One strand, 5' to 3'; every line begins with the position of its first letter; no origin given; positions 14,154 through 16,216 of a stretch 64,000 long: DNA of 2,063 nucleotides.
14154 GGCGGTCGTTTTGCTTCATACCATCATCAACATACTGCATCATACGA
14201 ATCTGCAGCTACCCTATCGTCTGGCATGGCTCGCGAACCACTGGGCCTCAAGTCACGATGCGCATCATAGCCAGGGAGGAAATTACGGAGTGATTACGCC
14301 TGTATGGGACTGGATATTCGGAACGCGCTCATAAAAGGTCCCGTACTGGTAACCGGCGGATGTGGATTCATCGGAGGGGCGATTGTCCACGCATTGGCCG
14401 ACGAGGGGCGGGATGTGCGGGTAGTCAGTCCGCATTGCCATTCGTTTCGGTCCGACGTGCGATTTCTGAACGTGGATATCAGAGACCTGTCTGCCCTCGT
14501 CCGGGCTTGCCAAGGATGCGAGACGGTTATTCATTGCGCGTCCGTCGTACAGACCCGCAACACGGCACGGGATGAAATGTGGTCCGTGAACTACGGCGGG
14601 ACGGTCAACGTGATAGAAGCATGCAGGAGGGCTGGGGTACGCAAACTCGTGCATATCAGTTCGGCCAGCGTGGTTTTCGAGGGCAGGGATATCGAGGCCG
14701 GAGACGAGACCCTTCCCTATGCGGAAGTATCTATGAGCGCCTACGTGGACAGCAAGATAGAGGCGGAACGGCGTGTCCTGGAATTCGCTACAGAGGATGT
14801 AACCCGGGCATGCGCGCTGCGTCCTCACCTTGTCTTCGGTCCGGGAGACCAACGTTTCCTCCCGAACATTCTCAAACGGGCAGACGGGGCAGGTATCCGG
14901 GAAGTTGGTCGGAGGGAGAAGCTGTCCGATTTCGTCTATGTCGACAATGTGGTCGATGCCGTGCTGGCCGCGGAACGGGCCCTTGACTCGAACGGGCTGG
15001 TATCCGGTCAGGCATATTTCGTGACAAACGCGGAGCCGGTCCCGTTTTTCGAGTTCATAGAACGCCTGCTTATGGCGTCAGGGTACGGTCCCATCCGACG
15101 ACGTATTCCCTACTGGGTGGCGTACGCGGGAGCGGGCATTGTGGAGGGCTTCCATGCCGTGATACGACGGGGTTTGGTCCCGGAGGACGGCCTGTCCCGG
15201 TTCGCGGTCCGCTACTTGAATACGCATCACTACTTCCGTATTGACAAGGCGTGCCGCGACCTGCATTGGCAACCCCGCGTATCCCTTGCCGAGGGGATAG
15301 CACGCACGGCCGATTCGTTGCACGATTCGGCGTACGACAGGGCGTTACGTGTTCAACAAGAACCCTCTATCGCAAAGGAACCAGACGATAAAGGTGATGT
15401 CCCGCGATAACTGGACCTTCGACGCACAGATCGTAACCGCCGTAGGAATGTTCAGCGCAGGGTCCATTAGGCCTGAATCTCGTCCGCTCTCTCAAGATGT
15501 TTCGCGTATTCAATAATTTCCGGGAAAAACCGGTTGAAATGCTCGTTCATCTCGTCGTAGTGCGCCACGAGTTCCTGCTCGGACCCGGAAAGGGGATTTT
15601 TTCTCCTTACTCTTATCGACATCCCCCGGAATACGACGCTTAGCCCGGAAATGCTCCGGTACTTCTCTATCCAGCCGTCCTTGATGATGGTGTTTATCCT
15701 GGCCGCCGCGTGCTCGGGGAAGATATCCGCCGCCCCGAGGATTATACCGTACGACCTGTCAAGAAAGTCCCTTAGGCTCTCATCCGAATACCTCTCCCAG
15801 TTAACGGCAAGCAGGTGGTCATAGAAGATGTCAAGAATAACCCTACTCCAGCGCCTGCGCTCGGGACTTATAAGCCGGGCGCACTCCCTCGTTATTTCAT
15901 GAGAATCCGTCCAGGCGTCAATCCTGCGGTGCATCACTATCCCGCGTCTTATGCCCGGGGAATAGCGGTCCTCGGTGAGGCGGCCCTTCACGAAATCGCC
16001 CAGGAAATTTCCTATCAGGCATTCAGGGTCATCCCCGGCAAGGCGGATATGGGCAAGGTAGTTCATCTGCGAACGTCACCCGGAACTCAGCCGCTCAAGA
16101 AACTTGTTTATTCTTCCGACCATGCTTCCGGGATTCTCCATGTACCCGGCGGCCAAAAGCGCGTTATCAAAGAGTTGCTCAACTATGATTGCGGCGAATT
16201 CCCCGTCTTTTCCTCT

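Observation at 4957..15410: Neighbourhood of sterol-type tailoring enzymes in a bacterial contig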

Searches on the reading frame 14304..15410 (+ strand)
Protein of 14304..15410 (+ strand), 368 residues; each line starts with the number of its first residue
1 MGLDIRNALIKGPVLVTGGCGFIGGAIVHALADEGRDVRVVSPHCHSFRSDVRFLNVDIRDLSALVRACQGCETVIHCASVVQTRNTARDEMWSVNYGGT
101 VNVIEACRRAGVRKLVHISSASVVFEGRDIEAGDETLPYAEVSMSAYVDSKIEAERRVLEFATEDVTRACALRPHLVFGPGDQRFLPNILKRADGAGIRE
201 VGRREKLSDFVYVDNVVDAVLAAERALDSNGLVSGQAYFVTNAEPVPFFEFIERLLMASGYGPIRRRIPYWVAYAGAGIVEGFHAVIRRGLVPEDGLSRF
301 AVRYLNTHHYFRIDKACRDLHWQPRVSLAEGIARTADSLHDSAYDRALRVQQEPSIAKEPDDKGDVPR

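Call 3: search_protein_families(library=pfam, proteins=[window:14304-15410:+], max_evalue=0.001)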
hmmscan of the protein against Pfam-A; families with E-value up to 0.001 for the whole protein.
window:14304-15410:+ (368 aa): 10 families
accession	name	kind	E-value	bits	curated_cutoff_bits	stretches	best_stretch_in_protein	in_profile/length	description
PF01073.25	3Beta_HSD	-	2.7e-57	194.4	22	1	15-261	1-270/280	3-beta hydroxysteroid dehydrogenase/isomerase family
PF01370.27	Epimerase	-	1.4e-41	143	20.9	1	14-228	1-229/240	NAD dependent epimerase/dehydratase family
PF16363.11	GDP_Man_Dehyd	-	4.1e-15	56.5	27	1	15-222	1-235/332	GDP-mannose 4,6 dehydratase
PF04321.23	RmlD_sub_bind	-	1.6e-14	54.2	27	1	14-195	3-169/287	RmlD substrate binding domain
PF07993.18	NAD_binding_4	-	8.8e-13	48.4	20.1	1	67-219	84-257/258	Male sterility protein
PF13460.12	NAD_binding_10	-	8.2e-12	45.8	27.2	1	18-157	1-130/184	NAD(P)H-binding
PF02719.21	Polysacc_synt_2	-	1.3e-07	31.6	20.2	1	15-120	2-128/293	Polysaccharide biosynthesis protein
PF03435.24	Sacchrp_dh_NADP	-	0.00012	22.8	25.1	0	19-85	5-82/129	Saccharopine dehydrogenase NADP binding domain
PF08659.16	KR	-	0.00046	20.6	22.6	0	13-125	2-141/180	KR domain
PF05368.20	NmrA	-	0.00075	19.6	27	0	13-117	4-104/298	NmrA-like family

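Call 4: search_protein_families(library=ncbifam, proteins=[window:14304-15410:+], max_evalue=0.001)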
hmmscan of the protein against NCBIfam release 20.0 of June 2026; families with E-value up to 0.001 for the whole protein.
window:14304-15410:+ (368 aa): 24 families
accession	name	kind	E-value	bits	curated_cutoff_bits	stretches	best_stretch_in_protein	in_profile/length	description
NF042423.1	oxyalk_red_Shew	equivalog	5.3e-69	232.8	580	1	14-334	11-330/331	2-alkyl-3-oxoalkanoate reductase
NF042422.1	oxyalk_red_OleD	equivalog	2.3e-67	227.7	580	1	14-338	3-327/329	2-alkyl-3-oxoalkanoate reductase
TIGR03466.1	HpnA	hypoth_equivalog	1.5e-33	116.1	367.65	1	13-326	2-309/327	hopanoid-associated sugar epimerase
NF052578.1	StrlDmthSdmBMthl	equivalog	4e-21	76.1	600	1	14-241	3-228/328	sterol demethylase protein SdmB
TIGR04180.1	EDH_00030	hypoth_equivalog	2.1e-19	69.7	475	1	14-226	1-227/297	NAD-dependent 4,6-dehydratase LegB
TIGR01179.1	galE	equivalog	1.3e-14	53.8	262.3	1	14-173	2-172/332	UDP-glucose 4-epimerase GalE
TIGR02197.1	heptose_epim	equivalog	2e-14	53.5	274.6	1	14-182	1-175/316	ADP-glyceromanno-heptose 6-epimerase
TIGR01181.1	dTDP_gluc_dehyt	equivalog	2.5e-13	49.8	365.1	1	14-337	2-309/321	dTDP-glucose 4,6-dehydratase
TIGR01746.1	Thioester-redct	subfamily_domain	1.7e-12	47.3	213.35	1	71-255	88-277/371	thioester reductase domain-containing protein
NF004520.0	PRK05865.1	equivalog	2.4e-12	45.6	1509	1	14-235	3-179/854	sugar epimerase family protein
TIGR01214.1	rmlD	equivalog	1.8e-11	43.7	224.05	1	14-196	2-170/285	dTDP-4-dehydrorhamnose reductase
NF041293.1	G6PDh_Azf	equivalog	6.8e-10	38.8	400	1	12-124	3-119/252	NAD-dependent glucose-6-phosphate dehydrogenase Azf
NF007956.0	PRK10675.1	subfamily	2.9e-09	36.5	394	1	14-157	3-159/338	UDP-glucose 4-epimerase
NF058621.1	DiazavRedAvaA7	equivalog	1e-08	35.2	400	1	14-281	3-269/304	3-diazoavenalumate denitrifying reductase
TIGR03589.1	PseB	equivalog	5.7e-08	32.1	407.75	1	50-120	53-125/324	UDP-N-acetylglucosamine 4,6-dehydratase (inverting)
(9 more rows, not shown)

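Call 48: search_solved_structures(query=window:14304-15410:+, max_evalue=1e-8)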
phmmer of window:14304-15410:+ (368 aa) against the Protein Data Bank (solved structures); distinct sequences matched with E-value up to 1e-8: 19.
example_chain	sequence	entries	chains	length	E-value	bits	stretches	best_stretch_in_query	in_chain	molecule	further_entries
6jkg_A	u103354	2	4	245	2.2e-38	135.4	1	15-240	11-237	Sterol-4-alpha-carboxylate 3-dehydrogenase, decarboxylating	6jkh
6kv9_A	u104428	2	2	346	2e-17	66.5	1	9-233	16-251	MoeE5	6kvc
3wj7_A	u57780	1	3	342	2.4e-17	66.2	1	10-326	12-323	Putative oxidoreductase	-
8vr2_A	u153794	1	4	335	4.4e-14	55.5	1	13-225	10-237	NAD-dependent epimerase/dehydratase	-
6wjb_A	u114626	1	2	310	1.9e-13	53.4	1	14-219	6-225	NAD-dependent epimerase/dehydratase family protein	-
7ys8_A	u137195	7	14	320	3.9e-13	52.4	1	14-222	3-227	UDP-glucose 4-epimerase | UDP-glucose 4-epimerase along with EC 5.1.3.2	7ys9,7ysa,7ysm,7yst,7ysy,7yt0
2p5u_A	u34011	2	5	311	4.4e-13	52.2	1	14-181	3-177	UDP-glucose 4-epimerase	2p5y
6wj9_A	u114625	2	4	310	1.3e-12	50.6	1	14-219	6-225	NAD-dependent epimerase/dehydratase family protein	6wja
8rdg_A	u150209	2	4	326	1.9e-12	50.1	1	14-221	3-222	SDR family NAD(P)-dependent oxidoreductase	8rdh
3icp_A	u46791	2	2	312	2e-12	50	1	14-251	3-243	NAD-dependent epimerase/dehydratase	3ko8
8rdi_A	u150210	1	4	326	5.3e-12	48.6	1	14-221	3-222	SDR family NAD(P)-dependent oxidoreductase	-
3aw9_A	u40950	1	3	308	8.1e-12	48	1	14-251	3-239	NAD-dependent epimerase/dehydratase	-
4zrm_A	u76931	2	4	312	3.1e-11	46.1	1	14-227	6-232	UDP-glucose 4-epimerase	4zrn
6bwl_A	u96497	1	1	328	3.5e-11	45.9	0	14-233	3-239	Pal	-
10ke_A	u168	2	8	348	5.2e-11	45.4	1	52-275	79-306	Capsular polysaccharide biosynthesis protein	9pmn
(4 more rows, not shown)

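Call 50: find_related_loci(query=window:14304-15410:+, collection=metagenome_contigs, flank=8000)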
Query window:14304-15410:+ (368 aa) in metagenome_contigs; peptide patterns used: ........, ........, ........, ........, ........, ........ (x = any residue, [..] = any of these).
248 stretches matched a pattern; 52 encode a relative of the query (tblastn E <= 1e-3); 52 distinct loci.
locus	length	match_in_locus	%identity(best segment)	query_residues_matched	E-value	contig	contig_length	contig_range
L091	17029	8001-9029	92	1-343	0e+0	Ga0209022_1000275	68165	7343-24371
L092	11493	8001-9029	92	1-343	0e+0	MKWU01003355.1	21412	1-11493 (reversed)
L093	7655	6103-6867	35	15-260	6e-26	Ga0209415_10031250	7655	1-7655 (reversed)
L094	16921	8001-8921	30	15-341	2e-25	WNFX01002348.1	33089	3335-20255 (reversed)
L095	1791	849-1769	30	15-341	9e-26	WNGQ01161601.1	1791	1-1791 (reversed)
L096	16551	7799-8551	34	9-238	5e-25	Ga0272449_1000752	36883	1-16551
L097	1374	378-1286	33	15-305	5e-25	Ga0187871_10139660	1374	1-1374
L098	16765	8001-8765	33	15-260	4e-24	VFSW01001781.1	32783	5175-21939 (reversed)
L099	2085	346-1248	30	15-337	1e-23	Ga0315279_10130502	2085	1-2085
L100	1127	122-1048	29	14-342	3e-24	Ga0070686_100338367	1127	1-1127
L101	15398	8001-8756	34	15-254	5e-23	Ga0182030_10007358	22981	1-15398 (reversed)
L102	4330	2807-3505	34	14-233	7e-23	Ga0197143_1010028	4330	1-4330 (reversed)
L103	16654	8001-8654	36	15-219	1e-22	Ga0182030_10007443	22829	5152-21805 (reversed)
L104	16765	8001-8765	32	15-260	5e-22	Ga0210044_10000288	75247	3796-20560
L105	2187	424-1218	32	14-263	1e-21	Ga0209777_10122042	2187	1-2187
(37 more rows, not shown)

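Call 54: search_protein_families(library=pfam, proteins=[L091:4513-6162:-, L091:6364-7113:-, L091:9641-10126:+, L091:10123-10641:+, L091:10638-11867:+, L091:11987-13750:+, L091:2740-3690:+, L091:135-1463:+], max_evalue=0.01)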
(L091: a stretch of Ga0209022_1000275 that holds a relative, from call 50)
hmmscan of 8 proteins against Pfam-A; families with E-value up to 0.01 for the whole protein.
L091:4513-6162:- (549 aa): 4 families
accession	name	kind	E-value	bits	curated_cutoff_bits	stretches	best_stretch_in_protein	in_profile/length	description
PF03572.23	Peptidase_S41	-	2e-11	44.2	24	1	301-440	1-124/165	Peptidase family S41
PF18294.6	Pept_S41_N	-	0.00079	19.7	25.9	1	120-152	2-36/49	Peptidase S41 N-terminal domain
PF00595.29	PDZ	-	0.0012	19.6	23.2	1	190-249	11-70/81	PDZ domain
PF13180.12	PDZ_2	-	0.0021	18.8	27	1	192-266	4-69/80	PDZ domain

L091:6364-7113:- (249 aa): 1 family
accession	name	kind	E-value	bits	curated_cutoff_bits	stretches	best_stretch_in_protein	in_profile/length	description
PF02146.23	SIR2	-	6.7e-57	192.8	24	1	23-195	1-180/180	Sir2 family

L091:9641-10126:+ (161 aa): 1 family
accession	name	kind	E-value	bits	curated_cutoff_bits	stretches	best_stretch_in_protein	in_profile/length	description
PF01058.29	Oxidored_q6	-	3.2e-28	98.5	27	1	40-148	1-127/128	NADH ubiquinone oxidoreductase, 20 Kd subunit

L091:10123-10641:+ (172 aa): 1 family
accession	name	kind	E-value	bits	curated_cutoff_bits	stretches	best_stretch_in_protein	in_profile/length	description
PF00329.25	Complex1_30kDa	-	9.3e-43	146.2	22.5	1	32-156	2-123/124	Respiratory-chain NADH dehydrogenase, 30 Kd subunit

L091:10638-11867:+ (409 aa): 1 family
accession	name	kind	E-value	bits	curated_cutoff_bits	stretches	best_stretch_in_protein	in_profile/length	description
PF00346.24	Complex1_49kDa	-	1.4e-120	401.9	24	1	139-409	1-271/271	Respiratory-chain NADH dehydrogenase, 49 Kd subunit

L091:11987-13750:+ (587 aa): 1 family
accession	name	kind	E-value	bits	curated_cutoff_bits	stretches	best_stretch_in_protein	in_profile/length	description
PF00860.26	Xan_ur_permease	-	3.5e-42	145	27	1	44-407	15-385/389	Permease family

L091:2740-3690:+ (316 aa): 1 family
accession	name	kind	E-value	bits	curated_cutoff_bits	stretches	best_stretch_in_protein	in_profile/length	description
PF04166.17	PdxA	-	4.9e-108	361.3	27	1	68-309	43-286/286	Pyridoxal phosphate biosynthetic protein PdxA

L091:135-1463:+ (442 aa): 3 families
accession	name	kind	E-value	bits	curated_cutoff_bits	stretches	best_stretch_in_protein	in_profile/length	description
PF00464.25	SHMT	-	9.9e-164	545.1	27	1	31-406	2-399/399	Serine hydroxymethyltransferase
PF00155.27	Aminotran_1_2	-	4.3e-05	23.3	19.7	1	100-394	47-354/361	Aminotransferase class I and II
PF01212.27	Beta_elim_lyase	-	6.8e-05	22.8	27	0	241-365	188-273/288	Beta-eliminating lyase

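Call 81: find_homologous_proteins(query=window:14304-15410:+, max_evalue=1e-10)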
Query window:14304-15410:+ (368 aa): 1138 proteins with E <= 1e-10 among 8000 candidates; the best 120 are listed.
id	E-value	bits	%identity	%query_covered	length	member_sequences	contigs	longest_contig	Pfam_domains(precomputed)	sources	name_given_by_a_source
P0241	8.9e-240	813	98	100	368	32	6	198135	PF04321.24,PF16363.12,PF02719.22,PF01073.26,PF07993.19,PF13460.13,PF01370.28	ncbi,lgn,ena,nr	ncbi:MAG: NAD-dependent epimerase/dehydratase family protein [Candidatus Dadabacteria bacterium]|nr:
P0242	4.8e-227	771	92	100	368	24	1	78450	PF04321.24,PF16363.12,PF02719.22,PF01073.26,PF07993.19,PF13460.13,PF01370.28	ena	-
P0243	1.7e-204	697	89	94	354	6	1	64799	PF04321.24,PF16363.12,PF02719.22,PF01073.26,PF07993.19,PF13460.13,PF01370.28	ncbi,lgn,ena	-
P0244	8.3e-204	695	90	92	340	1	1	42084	PF04321.24,PF16363.12,PF02719.22,PF01073.26,PF07993.19,PF13460.13,PF01370.28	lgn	-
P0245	1.7e-162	559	75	88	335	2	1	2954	PF04321.24,PF16363.12,PF02719.22,PF01073.26,PF07993.19,PF13460.13,PF01370.28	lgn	-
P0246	1.4e-159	549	73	88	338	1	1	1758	PF08659.17,PF04321.24,PF16363.12,PF02719.22,PF01073.26,PF07993.19,PF13460.13,PF01370.28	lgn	-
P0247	2.6e-159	548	73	88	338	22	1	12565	PF04321.24,PF16363.12,PF02719.22,PF01073.26,PF07993.19,PF13460.13,PF01370.28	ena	-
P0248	5.4e-159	547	72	89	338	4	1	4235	PF04321.24,PF16363.12,PF02719.22,PF01073.26,PF07993.19,PF13460.13,PF01370.28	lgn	-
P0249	8.8e-159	546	73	88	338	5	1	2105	PF04321.24,PF16363.12,PF02719.22,PF01073.26,PF07993.19,PF13460.13,PF01370.28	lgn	-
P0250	1.2e-158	546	74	88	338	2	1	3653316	PF08659.17,PF04321.24,PF16363.12,PF02719.22,PF01073.26,PF07993.19,PF13460.13,PF01370.28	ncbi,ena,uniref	ncbi:NAD-dependent epimerase/dehydratase family protein [Candidatus Poriferisodalis sp.]|uniref:NAD-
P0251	1.0e-155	536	73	87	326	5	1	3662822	PF04321.24,PF16363.12,PF01073.26,PF07993.19,PF13460.13,PF01370.28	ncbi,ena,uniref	ncbi:NAD-dependent epimerase/dehydratase family protein [Candidatus Poriferisodalis sp.]|uniref:NAD-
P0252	1.3e-154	533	71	89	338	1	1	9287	PF04321.24,PF16363.12,PF02719.22,PF01073.26,PF07993.19,PF13460.13,PF01370.28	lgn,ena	-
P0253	2.6e-154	532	72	88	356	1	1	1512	PF04321.24,PF16363.12,PF01073.26,PF07993.19,PF13460.13,PF01370.28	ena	-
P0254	9.5e-154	530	71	87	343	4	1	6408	PF04321.24,PF16363.12,PF01073.26,PF07993.19,PF13460.13,PF01370.28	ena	-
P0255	2.5e-150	519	90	70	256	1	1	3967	PF16363.12,PF01073.26,PF07993.19,PF01370.28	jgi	jgi:sterol-4alpha-carboxylate 3-dehydrogenase (decarboxylating)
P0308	2.2e-110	387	50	92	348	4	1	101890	PF04321.24,PF16363.12,PF01073.26,PF07993.19,PF13460.13,PF01370.28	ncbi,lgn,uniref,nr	ncbi:NAD-dependent epimerase/dehydratase family protein [Zhongshania sp.]|uniref:NAD-dependent epime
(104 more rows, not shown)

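Call 82: find_encoding_contigs(protein=P0241, flank=10000, max_places=3)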
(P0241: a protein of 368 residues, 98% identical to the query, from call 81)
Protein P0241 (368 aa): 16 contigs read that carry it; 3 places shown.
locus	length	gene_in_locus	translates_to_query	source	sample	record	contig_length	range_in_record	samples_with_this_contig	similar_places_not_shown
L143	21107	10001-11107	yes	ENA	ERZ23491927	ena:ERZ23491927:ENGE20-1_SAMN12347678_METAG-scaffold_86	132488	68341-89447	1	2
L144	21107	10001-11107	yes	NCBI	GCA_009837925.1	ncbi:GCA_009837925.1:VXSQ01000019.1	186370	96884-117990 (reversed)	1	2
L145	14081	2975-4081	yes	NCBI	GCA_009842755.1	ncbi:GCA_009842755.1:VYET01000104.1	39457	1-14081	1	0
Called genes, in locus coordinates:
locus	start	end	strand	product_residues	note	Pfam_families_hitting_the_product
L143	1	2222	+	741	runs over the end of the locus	PF21689:TorS_sensor_domain (weak), PF00672:HAMP, PF00512:HisKA (weak), PF02518:HATPase_c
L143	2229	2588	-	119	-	PF01740:STAS, PF13466:STAS_2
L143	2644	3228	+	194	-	PF00578:AhpC-TSA, PF08534:Redoxin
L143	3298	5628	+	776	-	PF03176:MMPL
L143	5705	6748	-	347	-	PF00355:Rieske, PF19298:KshA_C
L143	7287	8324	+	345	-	PF02353:CMAS, PF01209:Ubie_methyltran (weak), PF13489:Methyltransf_23, PF13847:Methyltransf_31, PF08241:Methyltransf_11, PF08242:Methyltransf_12 (weak), PF13649:Methyltransf_25, PF08498:Sterol_MT_C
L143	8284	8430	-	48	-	-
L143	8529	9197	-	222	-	PF02798:GST_N, PF13417:GST_N_3, PF13409:GST_N_2, PF00043:GST_C (weak)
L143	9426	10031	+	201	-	PF04116:FA_hydroxylase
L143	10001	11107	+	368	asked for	PF04321:RmlD_sub_bind, PF01073:3Beta_HSD, PF01370:Epimerase, PF02719:Polysacc_synt_2 (weak), PF13460:NAD_binding_10, PF16363:GDP_Man_Dehyd, PF07993:NAD_binding_4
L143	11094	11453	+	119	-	-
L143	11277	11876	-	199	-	PF04336:ACP_PD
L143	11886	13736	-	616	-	PF13589:HATPase_c_3, PF00183:HSP90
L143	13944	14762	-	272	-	PF13489:Methyltransf_23, PF05148:Methyltransf_8 (weak), PF05175:MTS (weak), PF01209:Ubie_methyltran, PF13847:Methyltransf_31, PF08241:Methyltransf_11, PF08242:Methyltransf_12, PF13649:Methyltransf_25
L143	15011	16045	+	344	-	PF00490:ALAD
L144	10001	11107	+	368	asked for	PF04321:RmlD_sub_bind, PF01073:3Beta_HSD, PF01370:Epimerase, PF02719:Polysacc_synt_2 (weak), PF13460:NAD_binding_10, PF16363:GDP_Man_Dehyd, PF07993:NAD_binding_4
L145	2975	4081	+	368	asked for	PF04321:RmlD_sub_bind, PF01073:3Beta_HSD, PF01370:Epimerase, PF02719:Polysacc_synt_2 (weak), PF13460:NAD_binding_10, PF16363:GDP_Man_Dehyd, PF07993:NAD_binding_4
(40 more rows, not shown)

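Call 83: find_encoding_contigs(protein=P0250, flank=6000, max_places=1)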
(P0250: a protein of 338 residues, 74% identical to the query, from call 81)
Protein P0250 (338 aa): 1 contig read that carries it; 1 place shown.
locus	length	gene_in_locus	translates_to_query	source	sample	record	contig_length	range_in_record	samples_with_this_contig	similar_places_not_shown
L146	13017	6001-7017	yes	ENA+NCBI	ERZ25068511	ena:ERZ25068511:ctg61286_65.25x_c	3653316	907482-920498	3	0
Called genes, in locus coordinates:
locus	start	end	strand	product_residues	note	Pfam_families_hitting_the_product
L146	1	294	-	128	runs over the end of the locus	PF09723:Zn_ribbon_8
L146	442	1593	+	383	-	PF01704:UDPGP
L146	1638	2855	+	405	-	PF03453:MoeA_N, PF00994:MoCF_biosynth, PF03454:MoeA_C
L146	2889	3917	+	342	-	PF04055:Radical_SAM, PF06463:Mob_synth_C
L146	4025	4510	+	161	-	PF01967:MoaC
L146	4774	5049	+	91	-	-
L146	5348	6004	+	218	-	PF04116:FA_hydroxylase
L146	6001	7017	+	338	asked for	PF01370:Epimerase, PF02719:Polysacc_synt_2 (weak), PF04321:RmlD_sub_bind, PF08659:KR (faint), PF01073:3Beta_HSD, PF13460:NAD_binding_10, PF16363:GDP_Man_Dehyd, PF07993:NAD_binding_4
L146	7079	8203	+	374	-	PF00497:SBP_bac_3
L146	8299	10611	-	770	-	PF01590:GAF, PF13185:GAF_2, PF00989:PAS, PF13426:PAS_9, PF00512:HisKA, PF02518:HATPase_c, PF00072:Response_reg, PF00486:Trans_reg_C, +1 more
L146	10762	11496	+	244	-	PF02630:SCO1-SenC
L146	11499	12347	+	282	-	PF09678:Caa3_CtaG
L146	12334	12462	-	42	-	-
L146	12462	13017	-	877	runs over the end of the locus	PF17900:Peptidase_M1_N, PF01433:Peptidase_M1, PF11838:ERAP1_C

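Call 84: find_encoding_contigs(protein=P0308, flank=6000, max_places=1)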
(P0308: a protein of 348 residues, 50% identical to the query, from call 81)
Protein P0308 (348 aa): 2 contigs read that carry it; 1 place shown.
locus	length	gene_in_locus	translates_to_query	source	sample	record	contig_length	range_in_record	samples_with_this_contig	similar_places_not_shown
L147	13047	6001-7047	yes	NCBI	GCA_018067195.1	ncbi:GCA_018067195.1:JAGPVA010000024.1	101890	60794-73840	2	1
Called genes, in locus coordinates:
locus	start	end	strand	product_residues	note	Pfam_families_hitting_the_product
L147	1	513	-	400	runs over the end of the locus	PF00067:p450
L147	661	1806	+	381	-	PF09339:HTH_IclR (faint), PF13545:HTH_Crp_2 (faint), PF13601:HTH_34 (faint), PF02082:Rrf2 (faint), PF22381:Staph_reg_Sar_Rot (faint), PF01978:TrmB (faint), PF12802:MarR_2, PF01047:MarR, +2 more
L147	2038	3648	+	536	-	PF00732:GMC_oxred_N, PF05199:GMC_oxred_C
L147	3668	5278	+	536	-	PF00171:Aldedh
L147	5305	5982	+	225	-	PF04116:FA_hydroxylase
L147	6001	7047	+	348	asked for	PF01073:3Beta_HSD, PF01370:Epimerase, PF04321:RmlD_sub_bind, PF13460:NAD_binding_10, PF16363:GDP_Man_Dehyd, PF07993:NAD_binding_4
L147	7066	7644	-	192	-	PF00440:TetR_N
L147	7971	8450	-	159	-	PF04214:DUF411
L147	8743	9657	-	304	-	PF00561:Abhydrolase_1, PF12697:Abhydrolase_6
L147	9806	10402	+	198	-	PF00440:TetR_N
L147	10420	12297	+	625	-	PF01979:Amidohydro_1 (faint), PF07969:Amidohydro_3 (weak)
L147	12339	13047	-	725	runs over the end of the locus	PF00384:Molybdopterin, PF01568:Molydop_binding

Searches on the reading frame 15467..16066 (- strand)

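Call 8: search_protein_families(library=pfam, proteins=[window:15467-16066:-], max_evalue=0.001)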
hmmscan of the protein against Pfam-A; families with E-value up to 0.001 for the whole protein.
window:15467-16066:- (199 aa): 1 family
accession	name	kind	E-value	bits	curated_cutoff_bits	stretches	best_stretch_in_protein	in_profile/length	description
PF04336.18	ACP_PD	-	1.5e-62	211.4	27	1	1-184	1-183/183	Acyl carrier protein phosphodiesterase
